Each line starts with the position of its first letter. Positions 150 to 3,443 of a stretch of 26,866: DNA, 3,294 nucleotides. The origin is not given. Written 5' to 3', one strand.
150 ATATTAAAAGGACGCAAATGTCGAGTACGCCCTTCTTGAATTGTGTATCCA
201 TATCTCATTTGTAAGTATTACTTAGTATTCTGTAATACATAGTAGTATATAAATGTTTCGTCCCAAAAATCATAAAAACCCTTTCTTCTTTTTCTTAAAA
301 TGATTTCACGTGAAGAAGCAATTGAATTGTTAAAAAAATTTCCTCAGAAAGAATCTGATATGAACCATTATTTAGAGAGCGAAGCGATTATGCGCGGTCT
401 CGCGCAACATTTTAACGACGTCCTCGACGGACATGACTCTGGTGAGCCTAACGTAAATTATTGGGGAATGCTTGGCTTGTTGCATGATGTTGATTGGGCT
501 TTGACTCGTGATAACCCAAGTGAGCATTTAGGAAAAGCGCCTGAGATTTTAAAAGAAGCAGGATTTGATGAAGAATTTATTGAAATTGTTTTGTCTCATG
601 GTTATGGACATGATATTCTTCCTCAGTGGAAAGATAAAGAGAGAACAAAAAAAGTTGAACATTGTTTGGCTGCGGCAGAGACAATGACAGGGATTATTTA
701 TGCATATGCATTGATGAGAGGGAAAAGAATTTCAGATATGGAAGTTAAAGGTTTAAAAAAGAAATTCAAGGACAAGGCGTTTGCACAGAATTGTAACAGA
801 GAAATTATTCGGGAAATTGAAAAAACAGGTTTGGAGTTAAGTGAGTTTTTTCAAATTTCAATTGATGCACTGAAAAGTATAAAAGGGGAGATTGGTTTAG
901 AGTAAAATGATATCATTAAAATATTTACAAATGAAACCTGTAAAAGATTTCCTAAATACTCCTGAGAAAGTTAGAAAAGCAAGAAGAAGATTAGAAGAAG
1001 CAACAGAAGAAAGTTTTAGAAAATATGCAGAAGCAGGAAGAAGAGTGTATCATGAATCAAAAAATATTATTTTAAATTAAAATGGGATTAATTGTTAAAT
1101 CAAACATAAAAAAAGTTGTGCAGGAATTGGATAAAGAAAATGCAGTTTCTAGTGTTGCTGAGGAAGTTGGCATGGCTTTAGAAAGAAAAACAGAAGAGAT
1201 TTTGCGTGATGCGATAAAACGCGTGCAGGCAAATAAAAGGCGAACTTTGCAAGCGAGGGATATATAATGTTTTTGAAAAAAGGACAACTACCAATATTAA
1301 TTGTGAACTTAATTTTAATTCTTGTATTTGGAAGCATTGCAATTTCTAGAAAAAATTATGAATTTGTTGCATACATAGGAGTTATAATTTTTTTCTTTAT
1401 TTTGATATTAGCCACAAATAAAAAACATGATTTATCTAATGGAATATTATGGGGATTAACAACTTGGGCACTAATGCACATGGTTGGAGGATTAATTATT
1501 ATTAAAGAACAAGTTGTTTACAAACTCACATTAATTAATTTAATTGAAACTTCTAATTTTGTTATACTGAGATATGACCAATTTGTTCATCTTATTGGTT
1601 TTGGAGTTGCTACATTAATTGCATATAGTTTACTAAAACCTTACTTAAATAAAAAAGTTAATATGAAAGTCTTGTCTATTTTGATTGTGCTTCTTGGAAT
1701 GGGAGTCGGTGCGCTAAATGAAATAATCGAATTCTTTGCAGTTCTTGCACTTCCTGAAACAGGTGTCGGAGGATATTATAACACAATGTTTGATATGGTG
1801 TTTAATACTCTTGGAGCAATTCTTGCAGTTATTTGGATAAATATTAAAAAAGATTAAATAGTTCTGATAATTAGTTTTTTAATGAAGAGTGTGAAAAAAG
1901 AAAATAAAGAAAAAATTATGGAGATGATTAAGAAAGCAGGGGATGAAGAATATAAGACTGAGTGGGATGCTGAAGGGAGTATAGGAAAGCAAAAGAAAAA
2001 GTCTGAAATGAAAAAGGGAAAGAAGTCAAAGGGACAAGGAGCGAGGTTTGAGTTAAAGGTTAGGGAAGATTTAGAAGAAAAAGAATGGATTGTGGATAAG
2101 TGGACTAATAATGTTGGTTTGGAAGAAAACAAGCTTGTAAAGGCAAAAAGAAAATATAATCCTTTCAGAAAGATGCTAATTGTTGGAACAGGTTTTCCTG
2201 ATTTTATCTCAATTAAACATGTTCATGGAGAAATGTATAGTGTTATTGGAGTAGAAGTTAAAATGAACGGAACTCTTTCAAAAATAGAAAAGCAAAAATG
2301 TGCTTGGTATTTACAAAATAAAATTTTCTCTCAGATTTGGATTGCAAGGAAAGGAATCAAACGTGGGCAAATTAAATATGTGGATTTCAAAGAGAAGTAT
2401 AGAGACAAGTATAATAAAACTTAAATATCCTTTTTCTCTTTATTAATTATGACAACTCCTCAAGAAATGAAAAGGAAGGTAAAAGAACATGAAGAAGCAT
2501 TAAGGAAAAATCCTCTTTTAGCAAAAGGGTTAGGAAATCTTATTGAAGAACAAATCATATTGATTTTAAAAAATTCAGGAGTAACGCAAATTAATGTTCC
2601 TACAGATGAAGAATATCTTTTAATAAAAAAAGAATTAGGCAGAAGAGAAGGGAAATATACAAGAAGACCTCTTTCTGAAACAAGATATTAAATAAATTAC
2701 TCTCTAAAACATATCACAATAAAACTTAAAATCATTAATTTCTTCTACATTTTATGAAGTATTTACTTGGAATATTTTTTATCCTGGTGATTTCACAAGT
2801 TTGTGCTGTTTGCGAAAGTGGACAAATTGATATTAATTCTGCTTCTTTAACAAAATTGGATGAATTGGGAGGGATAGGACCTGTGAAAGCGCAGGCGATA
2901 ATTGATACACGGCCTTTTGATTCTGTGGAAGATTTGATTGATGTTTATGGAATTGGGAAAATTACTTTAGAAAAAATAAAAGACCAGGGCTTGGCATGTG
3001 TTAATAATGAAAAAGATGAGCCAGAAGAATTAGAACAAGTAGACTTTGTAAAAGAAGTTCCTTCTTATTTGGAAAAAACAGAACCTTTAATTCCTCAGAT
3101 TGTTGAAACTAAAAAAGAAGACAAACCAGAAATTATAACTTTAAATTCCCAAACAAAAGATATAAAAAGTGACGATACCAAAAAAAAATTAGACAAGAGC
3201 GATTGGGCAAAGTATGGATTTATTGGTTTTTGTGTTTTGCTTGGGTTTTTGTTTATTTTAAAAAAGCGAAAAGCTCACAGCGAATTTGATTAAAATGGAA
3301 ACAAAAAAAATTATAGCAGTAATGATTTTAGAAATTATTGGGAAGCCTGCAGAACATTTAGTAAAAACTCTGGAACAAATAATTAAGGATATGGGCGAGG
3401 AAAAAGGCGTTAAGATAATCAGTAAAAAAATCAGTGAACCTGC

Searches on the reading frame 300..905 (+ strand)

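Call 48: search_protein_families(library=pfam, proteins=[window:300-905:+], max_evalue=0.001)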
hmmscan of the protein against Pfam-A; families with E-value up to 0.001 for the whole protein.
window:300-905:+ (201 aa): 1 family
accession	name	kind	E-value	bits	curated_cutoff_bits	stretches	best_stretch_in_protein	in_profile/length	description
PF01966.28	HD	-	3.7e-06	27.6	22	1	22-125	3-109/116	HD domain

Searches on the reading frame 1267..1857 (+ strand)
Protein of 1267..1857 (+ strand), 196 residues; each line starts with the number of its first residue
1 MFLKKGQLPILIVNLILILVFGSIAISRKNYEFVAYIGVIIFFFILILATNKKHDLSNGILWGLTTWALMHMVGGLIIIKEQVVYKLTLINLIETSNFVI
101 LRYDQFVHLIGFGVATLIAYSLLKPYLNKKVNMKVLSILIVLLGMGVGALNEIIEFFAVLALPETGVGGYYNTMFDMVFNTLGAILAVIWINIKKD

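Call 48: search_protein_families(library=pfam, proteins=[window:1267-1857:+], max_evalue=0.001)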
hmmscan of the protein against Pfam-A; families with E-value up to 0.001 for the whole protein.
window:1267-1857:+ (196 aa): 1 family
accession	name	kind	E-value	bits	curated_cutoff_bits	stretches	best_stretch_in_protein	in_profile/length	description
PF09997.14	DUF2238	-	3.2e-11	43.7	26.4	1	42-166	2-119/140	Predicted membrane protein (DUF2238)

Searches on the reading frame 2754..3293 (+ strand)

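Call 48: search_protein_families(library=pfam, proteins=[window:2754-3293:+], max_evalue=0.001)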
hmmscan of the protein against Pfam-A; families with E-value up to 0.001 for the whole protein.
window:2754-3293:+ (179 aa): 4 families
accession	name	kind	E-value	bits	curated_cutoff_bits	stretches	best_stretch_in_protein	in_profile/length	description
PF12836.13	HHH_3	-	5.3e-15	55.7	27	1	23-77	4-62/65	Helix-hairpin-helix motif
PF00633.29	HHH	-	2.7e-06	27.4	24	0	27-51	5-29/30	Helix-hairpin-helix motif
PF06514.17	PsbU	-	7.5e-06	26.3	24.5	1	22-69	12-59/93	Photosystem II 12 kDa extrinsic protein (PsbU)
PF14520.12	HHH_5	-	0.00017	22.5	27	0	34-64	3-32/57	Helix-hairpin-helix domain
